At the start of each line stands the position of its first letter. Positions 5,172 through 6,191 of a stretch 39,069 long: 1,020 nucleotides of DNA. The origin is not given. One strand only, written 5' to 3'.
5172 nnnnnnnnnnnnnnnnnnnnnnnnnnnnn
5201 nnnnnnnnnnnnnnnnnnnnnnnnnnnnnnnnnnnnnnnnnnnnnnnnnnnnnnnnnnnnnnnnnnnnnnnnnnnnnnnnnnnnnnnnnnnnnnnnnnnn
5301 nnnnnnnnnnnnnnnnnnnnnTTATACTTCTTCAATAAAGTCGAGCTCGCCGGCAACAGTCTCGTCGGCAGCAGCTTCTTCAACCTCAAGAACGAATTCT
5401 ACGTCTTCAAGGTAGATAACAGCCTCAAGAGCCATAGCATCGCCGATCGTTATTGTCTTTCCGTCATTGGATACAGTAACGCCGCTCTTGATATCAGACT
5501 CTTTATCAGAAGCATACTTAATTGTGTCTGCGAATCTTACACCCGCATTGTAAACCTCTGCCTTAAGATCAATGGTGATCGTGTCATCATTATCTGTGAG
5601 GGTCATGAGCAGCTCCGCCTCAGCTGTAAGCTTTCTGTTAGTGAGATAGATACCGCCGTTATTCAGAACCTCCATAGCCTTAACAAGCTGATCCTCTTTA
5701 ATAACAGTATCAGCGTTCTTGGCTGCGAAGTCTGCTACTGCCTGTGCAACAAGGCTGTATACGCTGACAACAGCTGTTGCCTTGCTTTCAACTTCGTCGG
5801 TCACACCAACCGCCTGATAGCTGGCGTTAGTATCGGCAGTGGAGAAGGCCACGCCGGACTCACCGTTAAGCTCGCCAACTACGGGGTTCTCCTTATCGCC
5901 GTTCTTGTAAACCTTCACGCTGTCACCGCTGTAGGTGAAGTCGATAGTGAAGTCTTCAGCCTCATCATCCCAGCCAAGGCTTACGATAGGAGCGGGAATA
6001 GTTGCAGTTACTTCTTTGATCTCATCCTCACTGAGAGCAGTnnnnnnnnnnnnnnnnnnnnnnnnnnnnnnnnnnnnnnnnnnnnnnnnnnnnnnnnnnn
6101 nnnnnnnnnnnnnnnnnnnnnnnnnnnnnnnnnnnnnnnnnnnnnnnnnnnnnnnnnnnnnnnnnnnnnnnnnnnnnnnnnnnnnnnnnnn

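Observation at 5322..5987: Shared C-terminal module of about 220 aa with an acidic ...EEV tail, a candidate novel sorting, anchoring or partner-binding domain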

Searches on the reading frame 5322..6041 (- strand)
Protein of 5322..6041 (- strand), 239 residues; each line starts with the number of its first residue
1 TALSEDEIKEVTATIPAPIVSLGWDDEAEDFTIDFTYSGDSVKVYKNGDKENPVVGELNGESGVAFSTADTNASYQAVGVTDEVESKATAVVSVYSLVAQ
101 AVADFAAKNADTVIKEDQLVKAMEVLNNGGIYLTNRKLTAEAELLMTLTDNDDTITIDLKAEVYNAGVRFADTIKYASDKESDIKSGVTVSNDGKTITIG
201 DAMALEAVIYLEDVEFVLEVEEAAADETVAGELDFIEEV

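Call 7: search_protein_families(library=pfam, proteins=[window:5322-6041:-], max_evalue=10)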
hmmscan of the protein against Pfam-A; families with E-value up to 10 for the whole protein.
window:5322-6041:- (239 aa): 0 families

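Call 8: search_protein_families(library=ncbifam, proteins=[window:5322-6041:-], max_evalue=1)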
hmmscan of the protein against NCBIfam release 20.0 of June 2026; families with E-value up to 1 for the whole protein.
window:5322-6041:- (239 aa): 0 families

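Call 9: search_solved_structures(query=window:5322-6041:-, max_evalue=10)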
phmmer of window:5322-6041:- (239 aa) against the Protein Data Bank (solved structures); distinct sequences matched with E-value up to 10: 3.
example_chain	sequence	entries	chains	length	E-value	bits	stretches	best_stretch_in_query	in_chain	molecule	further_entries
4a7w_A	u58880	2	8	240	0.12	15.8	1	61-134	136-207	URIDYLATE KINASE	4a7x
4hwh_A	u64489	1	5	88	0.9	12.9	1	107-180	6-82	BAG family molecular chaperone regulator 4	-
3ond_A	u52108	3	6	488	1.2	12.4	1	81-165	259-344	Adenosylhomocysteinase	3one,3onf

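Call 10: find_homologous_proteins(query=window:5322-6041:-, max_evalue=0.001)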
Query window:5322-6041:- (239 aa): 1 proteins with E <= 0.001 among 1066 candidates.
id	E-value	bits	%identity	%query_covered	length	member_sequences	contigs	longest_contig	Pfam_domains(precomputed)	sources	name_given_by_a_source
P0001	7.5e-32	129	46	92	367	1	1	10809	-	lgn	-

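Call 12: find_encoding_contigs(protein=P0001, flank=10000)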
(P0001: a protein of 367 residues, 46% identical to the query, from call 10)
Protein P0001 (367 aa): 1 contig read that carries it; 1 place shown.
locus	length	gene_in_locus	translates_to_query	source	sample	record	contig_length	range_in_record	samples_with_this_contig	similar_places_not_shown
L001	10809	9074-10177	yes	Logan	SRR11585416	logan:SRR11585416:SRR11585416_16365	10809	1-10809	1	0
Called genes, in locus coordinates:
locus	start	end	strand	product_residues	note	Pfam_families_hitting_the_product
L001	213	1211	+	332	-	PF01757:Acyl_transf_3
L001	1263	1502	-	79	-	-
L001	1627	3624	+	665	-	PF22745:Nlig-Ia, PF01653:DNA_ligase_aden, PF03120:OB_DNA_ligase, PF03119:DNA_ligase_ZBD, PF14520:HHH_5, PF12826:HHH_2, PF00533:BRCT, PF16589:BRCT_2 (weak), +2 more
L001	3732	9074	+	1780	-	PF00404:Dockerin_1, PF00041:fn3 (weak), PF13402:Peptidase_M60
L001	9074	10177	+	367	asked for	-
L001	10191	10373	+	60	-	-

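Call 20: find_related_loci(query=A1, collection=genome_contigs, flank=10000)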
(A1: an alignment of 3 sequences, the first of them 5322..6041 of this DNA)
Query A1 (239 aa) in genome_contigs; peptide patterns used: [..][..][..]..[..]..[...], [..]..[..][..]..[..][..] (x = any residue, [..] = any of these).
197 stretches matched a pattern; 6 encode a relative of the query (tblastn E <= 1e-3); 6 distinct loci.
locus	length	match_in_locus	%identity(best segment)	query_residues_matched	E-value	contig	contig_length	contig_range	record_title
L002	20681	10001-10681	49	10-239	5e-55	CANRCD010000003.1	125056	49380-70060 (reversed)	MAG: uncultured Clostridia bacterium isolate Lapin-028__bin36 genome assembly, contig: Lapin-028__NODE_83_length_125056_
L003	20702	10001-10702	45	2-237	1e-53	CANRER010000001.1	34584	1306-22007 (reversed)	MAG: uncultured Clostridia bacterium isolate Lapin-024__bin20 genome assembly, contig: Lapin-024__NODE_1585_length_34584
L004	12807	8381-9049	39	7-226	6e-30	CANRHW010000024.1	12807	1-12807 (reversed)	MAG: uncultured Clostridia bacterium isolate Lapin-023__bin38 genome assembly, contig: Lapin-023__NODE_6353_length_12807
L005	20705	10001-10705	37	7-239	4e-28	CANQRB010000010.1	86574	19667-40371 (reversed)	MAG: uncultured Clostridia bacterium isolate Lapin-008__bin63 genome assembly, contig: Lapin-008__NODE_308_length_86574_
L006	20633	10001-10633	42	21-234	1e-27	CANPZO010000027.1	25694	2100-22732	MAG: uncultured Clostridia bacterium isolate Lapin-001__bin64 genome assembly, contig: Lapin-001__NODE_2191_length_25694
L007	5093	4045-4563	38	2-171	3e-19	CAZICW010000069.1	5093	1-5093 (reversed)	MAG TPA_asm: uncultured Oscillospiraceae bacterium isolate SRP222994_co1_181 genome assembly, contig: NODE_31846_length_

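Call 31: search_protein_families(library=pfam, proteins=[P0001, L004:7985-9088:+, L002:4703-10684:+, L003:5534-10711:+, L007:319-4779:+, L001:3732-9074:+], max_evalue=0.1)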
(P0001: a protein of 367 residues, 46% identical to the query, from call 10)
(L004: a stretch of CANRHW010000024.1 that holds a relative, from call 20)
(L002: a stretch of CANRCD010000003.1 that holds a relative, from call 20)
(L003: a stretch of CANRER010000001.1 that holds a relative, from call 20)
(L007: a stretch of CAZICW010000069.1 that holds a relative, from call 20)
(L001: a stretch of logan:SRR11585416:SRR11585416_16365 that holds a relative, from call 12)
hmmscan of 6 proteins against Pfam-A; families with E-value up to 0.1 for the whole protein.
P0001 (367 aa): 0 families

L004:7985-9088:+ (367 aa): 0 families

L002:4703-10684:+ (1993 aa): 4 families
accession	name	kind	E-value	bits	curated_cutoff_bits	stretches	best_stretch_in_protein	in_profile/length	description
PF13385.13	Laminin_G_3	-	7.8e-23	81.7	27.6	1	1622-1768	13-150/151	Concanavalin A-like lectin/glucanases superfamily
PF07940.18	Hepar_II_III_C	-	1.9e-20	73.8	24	1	598-777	25-215/237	Heparinase II/III-like, C-terminal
PF24517.2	CBM96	-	2.6e-19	70.1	26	1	183-285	2-95/164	Carbohydrate-binding module family 96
PF16889.11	Hepar_II_III_N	-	2.1e-15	57.4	22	2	310-540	94-316/340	Heparinase II/III N-terminus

L003:5534-10711:+ (1725 aa): 6 families
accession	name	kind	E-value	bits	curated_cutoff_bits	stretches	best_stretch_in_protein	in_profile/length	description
PF24517.2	CBM96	-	1.1e-20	74.5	26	3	183-281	4-93/164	Carbohydrate-binding module family 96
PF13385.13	Laminin_G_3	-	1.9e-20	74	27.6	1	1346-1497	13-151/151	Concanavalin A-like lectin/glucanases superfamily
PF07940.18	Hepar_II_III_C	-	1.6e-18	67.6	24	1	600-772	28-214/237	Heparinase II/III-like, C-terminal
PF16889.11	Hepar_II_III_N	-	2.5e-12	47.3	22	2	37-81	1-44/340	Heparinase II/III N-terminus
PF06458.18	MucBP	-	6.5e-07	30.4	23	2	1139-1193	1-49/63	MucBP domain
PF02973.23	Sialidase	-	0.00016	21.7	26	1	1349-1497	29-182/189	Sialidase, N-terminal domain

L007:319-4779:+ (1486 aa): 3 families
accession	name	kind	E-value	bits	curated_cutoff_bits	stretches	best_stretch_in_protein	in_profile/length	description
PF15892.11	BNR_4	-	1.6e-47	162.6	27.3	1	380-649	1-270/272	BNR repeat-containing family member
PF13385.13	Laminin_G_3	-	7.7e-10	39.5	27.6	1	1090-1249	2-150/151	Concanavalin A-like lectin/glucanases superfamily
PF20578.4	aBig_2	-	4.9e-09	36.3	27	1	964-1028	17-87/89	Atrophied bacterial Ig domain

L001:3732-9074:+ (1780 aa): 4 families
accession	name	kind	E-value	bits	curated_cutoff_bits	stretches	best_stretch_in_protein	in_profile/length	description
PF13402.12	Peptidase_M60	-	2.6e-17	63.7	25.8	1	1095-1308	60-275/275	Peptidase M60, enhancin and enhancin-like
PF00404.24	Dockerin_1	-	1.2e-10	41.8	22.9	1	162-214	1-56/57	Dockerin type I domain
PF00041.27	fn3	-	1e-09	38.9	25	1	415-495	2-83/84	Fibronectin type III domain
PF16656.11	Pur_ac_phosph_N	-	0.00058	20.8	30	1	424-489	11-89/93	Purple acid Phosphatase, N-terminal domain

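Call 32: predict_structure(alignment_id=A2)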
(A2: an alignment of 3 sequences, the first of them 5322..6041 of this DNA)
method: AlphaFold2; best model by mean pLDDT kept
length: 239 residues; sequences in the alignment: 3
mean_pLDDT: 74.2   pTM: 0.70
mean pLDDT of the five models: 74.2, 73.8, 72.6, 71.9, 71.6
residues with pLDDT >= 90: 15; 70-90: 157; 50-70: 33; < 50: 34
segments of 3 or more residues with pLDDT < 50: 9-12, 216-239
pLDDT, mean of each block of 10 residues (from residue 1): 49 72 85 84 86 69 62 85 87 86 67 71 81 82 88 88 81 80 81 87 73 54 38 40
secondary structure, 60 per line:
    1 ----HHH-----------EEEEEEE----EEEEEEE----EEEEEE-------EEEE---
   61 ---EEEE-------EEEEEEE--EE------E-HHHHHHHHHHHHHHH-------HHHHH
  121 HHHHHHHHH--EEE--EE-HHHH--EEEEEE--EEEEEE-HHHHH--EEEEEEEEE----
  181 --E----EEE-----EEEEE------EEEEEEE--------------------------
elements in order: E19-25 E30-36 E41-46 E54-57 E64-67 E75-81 H94-108 H116-129 E132-134 H140-143 E146-151 E154-159 H161-165 E168-176 E188-190 E196-200 E207-213

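Call 34: search_protein_representatives(alignment_id=A2)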
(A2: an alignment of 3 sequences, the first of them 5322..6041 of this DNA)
Query: 3 sequences, 243 profile positions. Proteins with E-value up to 0.001 (for the whole library): 67; up to 1e-10: 52; up to 1e-30: 22. The best 67 are listed.
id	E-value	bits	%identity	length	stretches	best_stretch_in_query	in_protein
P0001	6.8e-117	406.1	-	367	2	1-243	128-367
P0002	1.3e-105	369.1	-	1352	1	1-243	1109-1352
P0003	1.6e-69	250.9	-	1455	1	3-243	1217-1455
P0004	7.8e-55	202.9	-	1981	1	19-243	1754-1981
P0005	1.9e-54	201.6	-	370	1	6-232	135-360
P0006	3.7e-53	197.4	-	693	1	16-243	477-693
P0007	6.2e-53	196.6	-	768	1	15-243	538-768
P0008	1.6e-46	175.7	-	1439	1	10-243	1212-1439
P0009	7.5e-46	173.4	-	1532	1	9-243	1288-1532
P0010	1.2e-44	169.5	-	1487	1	4-243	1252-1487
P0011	3.5e-43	164.7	-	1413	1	14-243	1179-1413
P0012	2.1e-41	158.9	-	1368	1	21-243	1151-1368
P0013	7.4e-41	157.1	-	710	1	9-243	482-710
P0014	4.5e-39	151.3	-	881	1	14-243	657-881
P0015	1.2e-37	146.5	-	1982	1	3-242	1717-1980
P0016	3.0e-36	142.0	-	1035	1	14-243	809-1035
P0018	4.9e-35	138.0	-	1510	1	14-243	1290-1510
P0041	3.1e-16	76.5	-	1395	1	9-232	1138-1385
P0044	1.7e-15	74.0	-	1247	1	7-230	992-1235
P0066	4.7e-05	39.9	-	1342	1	24-231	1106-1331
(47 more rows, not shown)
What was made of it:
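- The profile search gives 67 representatives at E <= 1e-3 and 52 at E <= 1e-10 (call 34).
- Tried and rejected: The exhaustive representative search was needed to see the family (call 34).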

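Call 36: fold_search(model_id=the predicted structure, library=pdb)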
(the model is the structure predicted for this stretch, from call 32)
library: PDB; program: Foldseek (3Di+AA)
matches with E <= 10: 1302; with E <= 0.001: 0
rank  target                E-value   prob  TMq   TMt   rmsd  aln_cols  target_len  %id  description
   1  4yfe_A                1.7e-03  0.84  0.20  0.23  12.3       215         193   12  Crystal structure of PTP delta Fn1-Fn2 (released 2015-05-06)
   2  4hlj                  3.0e-03  0.94  0.25  0.27  12.6       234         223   10  Axon Guidance Receptor (released 2013-11-20)
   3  1lwr_MODEL_1_A        4.6e-03  1.00  0.24  0.48   4.8        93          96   18  Solution structure of the NCAM fibronectin type III module 2 (released 2003-06-03)
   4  6df3_L                4.6e-03  0.72  0.22  0.25  15.6       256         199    9  Crystal structure of ternary complex of IL-24 with soluble receptors IL-22RA and IL-20RB (released 2018-08-15)
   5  6dg5_C                4.9e-03  0.93  0.25  0.29  13.9       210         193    8  Structure of a de novo designed Interleukin-2/Interleukin-15 mimetic complex with IL-2Rb and IL-2Rg (released 2019-01-16)
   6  4bq7_A                5.8e-03  0.77  0.23  0.26  11.5       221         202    8  Crystal structure of the RGMB-Neo1 complex form 2 (released 2013-06-12)
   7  4bq6_A                5.8e-03  0.77  0.23  0.26  11.4       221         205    8  Crystal structure of the RGMB-NEO1 complex form 1 (released 2013-06-12)
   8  6z3m_E                5.8e-03  0.77  0.23  0.26  11.4       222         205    9  Repulsive Guidance Molecule B (RGMB) in complex with Growth Differentiation Factor 5 (GDF5) and Neogenin 1 (NEO1). (released 2020-07-01)
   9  7y6e_F                6.5e-03  0.87  0.24  0.28  12.6       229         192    8  Crystal structure of sDscam FNIII23 domains, isoform Beta2v6 (released 2023-05-24)
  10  5utk_A                7.7e-03  0.72  0.22  0.19  12.9       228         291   10  Crystal structure of the membrane proximal three fibronectin type III (FNIII) domains of Tie2 (Tie2[FNIIIa-c]) (released 2017-04-12)
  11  4jzj_C                9.1e-03  0.75  0.23  0.22  11.5       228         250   10  Crystal Structure of Receptor-Fab Complex (released 2014-04-09)
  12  4yfg_A                1.0e-02  0.66  0.22  0.13  12.6       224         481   11  Crystal structure of PTP delta meA3/meB minus variant Ig1-Fn1 (released 2015-05-06)
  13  6xay_C                1.1e-02  0.80  0.24  0.21  13.3       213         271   12  Structure of a fragment of human fibronectin containing the 10th, 11th and 12th type III domains (released 2021-06-09)
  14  6tpv_A                1.1e-02  0.60  0.20  0.24  11.5       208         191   11  Crystal structures of FNIII domain one and two of the human leucocyte common antigen-related protein, LAR (released 2020-05-13)
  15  3f7p_D                1.2e-02  0.72  0.22  0.25  11.9       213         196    9  Crystal structure of a complex between integrin beta4 and plectin (released 2009-03-10)
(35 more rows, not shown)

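Call 42: find_homologous_proteins(query=A3, max_evalue=0.001)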
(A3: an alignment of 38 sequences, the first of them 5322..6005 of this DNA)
Query A3 (38 sequences) (227 aa, profile of the alignment): 2 proteins with E <= 0.001 among 8000 candidates.
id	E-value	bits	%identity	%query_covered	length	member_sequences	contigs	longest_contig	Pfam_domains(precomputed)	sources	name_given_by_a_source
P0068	1.0e-64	236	39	96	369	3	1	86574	-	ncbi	-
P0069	1.9e-62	229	42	94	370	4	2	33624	-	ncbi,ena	-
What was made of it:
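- Tried and rejected: Word-indexed homologue search with the module found only 1-2 hits (calls 10, 42).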

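Call 43: search_solved_structures(query=A3, max_evalue=10)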
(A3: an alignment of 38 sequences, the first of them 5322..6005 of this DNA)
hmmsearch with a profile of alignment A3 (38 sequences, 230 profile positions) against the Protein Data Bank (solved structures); distinct sequences matched with E-value up to 10: 10.
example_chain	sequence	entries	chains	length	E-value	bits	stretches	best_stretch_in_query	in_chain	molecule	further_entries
5ce4_A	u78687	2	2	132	0.44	13.3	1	130-195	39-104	Fatty acid-binding protein, heart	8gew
1g5w_A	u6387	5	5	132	0.44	13.3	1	130-195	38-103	FATTY ACID-BINDING PROTEIN | MUSCLE FATTY ACID BINDING PROTEIN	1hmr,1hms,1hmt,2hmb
5b29_A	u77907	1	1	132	0.45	13.3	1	130-195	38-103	Fatty acid-binding protein, heart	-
9lvq_A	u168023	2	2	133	0.45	13.3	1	130-195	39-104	Fatty acid-binding protein, heart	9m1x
3wvm_A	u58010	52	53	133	0.45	13.3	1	130-195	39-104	Fatty acid-binding protein, heart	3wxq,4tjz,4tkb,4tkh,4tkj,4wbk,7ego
5b28_A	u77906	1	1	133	0.46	13.3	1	130-195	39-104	Fatty acid-binding protein, heart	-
5b27_A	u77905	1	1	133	0.47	13.2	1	130-195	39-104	Fatty acid-binding protein, heart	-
5hz9_A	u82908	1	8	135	0.47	13.2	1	130-195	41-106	Fatty acid-binding protein, heart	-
7v2g_A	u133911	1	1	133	0.48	13.2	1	130-195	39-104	Fatty acid-binding protein, heart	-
6aq1_A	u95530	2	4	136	0.48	13.2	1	130-195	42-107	Fatty acid-binding protein, heart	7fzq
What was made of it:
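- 5436..5765 (-): Module of protein 1, subdomain 2: alpha/beta domain (module residues 81-190; motifs SVYSLV, N.VL..GGIY, AG[LI].F) with no detectable structural relative. No PDB profile hit (call 43).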

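Call 52: search_protein_families(library=pfam, proteins=[L005:4181-9583:+, L006:4160-9535:+, L004:2612-7969:+, L005:10979-12061:+, L005:12058-14295:+, L006:14194-17115:+], max_evalue=0.01)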
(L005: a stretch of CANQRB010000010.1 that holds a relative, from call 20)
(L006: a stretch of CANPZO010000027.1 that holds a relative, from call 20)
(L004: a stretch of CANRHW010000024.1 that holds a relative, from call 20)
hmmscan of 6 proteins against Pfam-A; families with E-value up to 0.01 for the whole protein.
L005:4181-9583:+ (1800 aa): 3 families
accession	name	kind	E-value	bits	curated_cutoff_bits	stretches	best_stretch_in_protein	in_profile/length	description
PF13402.12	Peptidase_M60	-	3.6e-17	63.2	25.8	1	1111-1332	60-275/275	Peptidase M60, enhancin and enhancin-like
PF00041.27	fn3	-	6.3e-10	39.6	25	1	419-490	3-74/84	Fibronectin type III domain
PF00404.24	Dockerin_1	-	2.1e-06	28.3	22.9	1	174-224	1-54/57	Dockerin type I domain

L006:4160-9535:+ (1791 aa): 4 families
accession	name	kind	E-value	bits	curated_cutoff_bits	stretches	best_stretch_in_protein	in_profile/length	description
PF13402.12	Peptidase_M60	-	2.6e-19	70.3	25.8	1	1102-1325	58-275/275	Peptidase M60, enhancin and enhancin-like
PF00041.27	fn3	-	1.4e-10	41.6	25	2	409-479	3-72/84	Fibronectin type III domain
PF00404.24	Dockerin_1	-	3.1e-07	30.9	22.9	1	165-215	1-54/57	Dockerin type I domain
PF16323.11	DUF4959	-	0.0083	16.9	32.9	0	396-481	11-95/106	Domain of unknown function (DUF4959)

L004:2612-7969:+ (1785 aa): 3 families
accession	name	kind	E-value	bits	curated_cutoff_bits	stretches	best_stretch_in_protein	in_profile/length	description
PF13402.12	Peptidase_M60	-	2.1e-16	60.8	25.8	1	1094-1317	58-275/275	Peptidase M60, enhancin and enhancin-like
PF00041.27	fn3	-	2.9e-12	47.1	25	2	405-475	3-72/84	Fibronectin type III domain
PF00404.24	Dockerin_1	-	3e-09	37.4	22.9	1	163-213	1-54/57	Dockerin type I domain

L005:10979-12061:+ (360 aa): 2 families
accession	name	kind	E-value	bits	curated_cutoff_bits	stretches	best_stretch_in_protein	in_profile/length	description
PF00149.33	Metallophos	-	6.1e-14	53.3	21.5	1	1-184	1-190/191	Calcineurin-like phosphoesterase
PF12850.12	Metallophos_2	-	2e-09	38.1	27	1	1-222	1-153/154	Calcineurin-like phosphoesterase superfamily domain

L005:12058-14295:+ (745 aa): 5 families
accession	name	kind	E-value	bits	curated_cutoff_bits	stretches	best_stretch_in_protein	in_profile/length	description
PF13476.12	AAA_23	-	1.1e-12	49.5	27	1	7-240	3-198/201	AAA domain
PF02463.25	SMC_N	-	2.4e-08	34.1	40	1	461-740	135-198/220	RecF/RecN/SMC N terminal domain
PF13514.12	AAA_27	-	9.4e-07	29.1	22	1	1-63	1-66/206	AAA domain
PF13175.12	AAA_15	-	1.2e-05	25.6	32.1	1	1-190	1-92/374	AAA ATPase domain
PF13555.12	AAA_29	-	0.0075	16.4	27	0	8-46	6-46/61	P-loop containing region of AAA domain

L006:14194-17115:+ (973 aa): 2 families
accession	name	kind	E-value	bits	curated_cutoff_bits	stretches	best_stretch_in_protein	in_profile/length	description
PF00395.25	SLH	-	2.7e-33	114.1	20.8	3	791-833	1-44/44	S-layer homology domain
PF02018.23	CBM_4_9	-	1.6e-08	35.4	25.9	0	288-412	2-132/136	Carbohydrate binding domain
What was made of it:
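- On Dockerin (Pfam PF00404): The same model does detect dockerins in the neighbouring M60 proteins (calls 31, 52).
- Closest known: X-module plus dockerin. Same: Dockerin-bearing proteins occur in the same genomes, and one is encoded directly next to a module-only protein (calls 31, 52).
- In four loci, a 367-370-aa protein consisting of little more than the module sits directly behind a dockerin-bearing M60 enzyme (calls 12, 31, 52). It is present on a protein that is little more than the module itself, next to a dockerin enzyme (calls 12, 52).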

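Call 55: find_encoding_contigs(protein=P0002, flank=10000, max_places=4)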
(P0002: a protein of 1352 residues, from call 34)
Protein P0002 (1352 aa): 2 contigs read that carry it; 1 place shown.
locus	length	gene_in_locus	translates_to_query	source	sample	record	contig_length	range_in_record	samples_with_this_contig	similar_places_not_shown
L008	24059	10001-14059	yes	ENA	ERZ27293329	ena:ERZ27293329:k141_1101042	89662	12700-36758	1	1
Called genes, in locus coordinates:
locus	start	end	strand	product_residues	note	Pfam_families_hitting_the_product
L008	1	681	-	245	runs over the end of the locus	PF11967:RecO_N, PF02565:RecO_C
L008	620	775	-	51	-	PF14006:YqzL (weak)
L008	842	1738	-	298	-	PF00009:GTP_EFTU, PF01926:MMR_HSR1, PF02421:FeoB_N, PF03193:RsgA_GTPase (faint), PF00350:Dynamin_N (weak), PF07650:KH_2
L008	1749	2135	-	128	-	PF01219:DAGK_prokar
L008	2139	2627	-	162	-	PF02130:YbeY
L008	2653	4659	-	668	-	PF07697:7TMR-HDED, PF07698:7TM-7TMR_HD, PF01966:HD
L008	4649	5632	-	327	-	-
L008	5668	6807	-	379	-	PF06898:YqfD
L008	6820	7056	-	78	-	PF07873:YabP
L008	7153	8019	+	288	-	PF07670:Gate (weak)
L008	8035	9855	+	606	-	PF13522:GATase_6, PF13537:GATase_7, PF00733:Asn_synthase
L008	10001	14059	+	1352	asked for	-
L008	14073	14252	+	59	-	-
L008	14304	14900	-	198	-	PF00702:Hydrolase, PF13419:HAD_2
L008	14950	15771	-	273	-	-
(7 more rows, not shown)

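Call 56: predict_structure(alignment_id=A3)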
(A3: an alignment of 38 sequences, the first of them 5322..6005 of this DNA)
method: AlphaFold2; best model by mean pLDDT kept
length: 227 residues; sequences in the alignment: 38
mean_pLDDT: 87.0   pTM: 0.78
mean pLDDT of the five models: 87.0, 86.1, 85.9, 84.3, 83.7
residues with pLDDT >= 90: 162; 70-90: 20; 50-70: 39; < 50: 6
segments of 3 or more residues with pLDDT < 50: 194-196
pLDDT, mean of each block of 10 residues (from residue 1): 95 97 95 96 76 95 96 97 98 97 97 94 95 97 96 96 82 80 89 50 55 55 67
secondary structure, 60 per line:
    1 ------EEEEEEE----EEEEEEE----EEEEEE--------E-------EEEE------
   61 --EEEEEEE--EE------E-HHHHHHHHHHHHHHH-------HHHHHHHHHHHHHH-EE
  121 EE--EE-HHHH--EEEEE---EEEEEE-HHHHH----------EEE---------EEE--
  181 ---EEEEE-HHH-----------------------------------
elements in order: E7-13 E18-24 E29-34 E51-54 E63-69 H82-96 H104-117 E119-122 H128-131 E134-138 E142-147 H149-153 E164-166 E176-178 E184-188
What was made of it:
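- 5436..5765 (-): pLDDT 80-97 (call 56).
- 5325..5435 (-): Module of protein 1, end piece (module residues 191-227). It holds the hairpin-like strand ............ (5385-5420), an acidic linker, and the terminal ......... (5325-5351). The stop codon is 5322-5324. The model gives it low confidence, pLDDT 50-67 (call 56).
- The model gives it pLDDT 50-67 while the core is ~95 (call 56).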
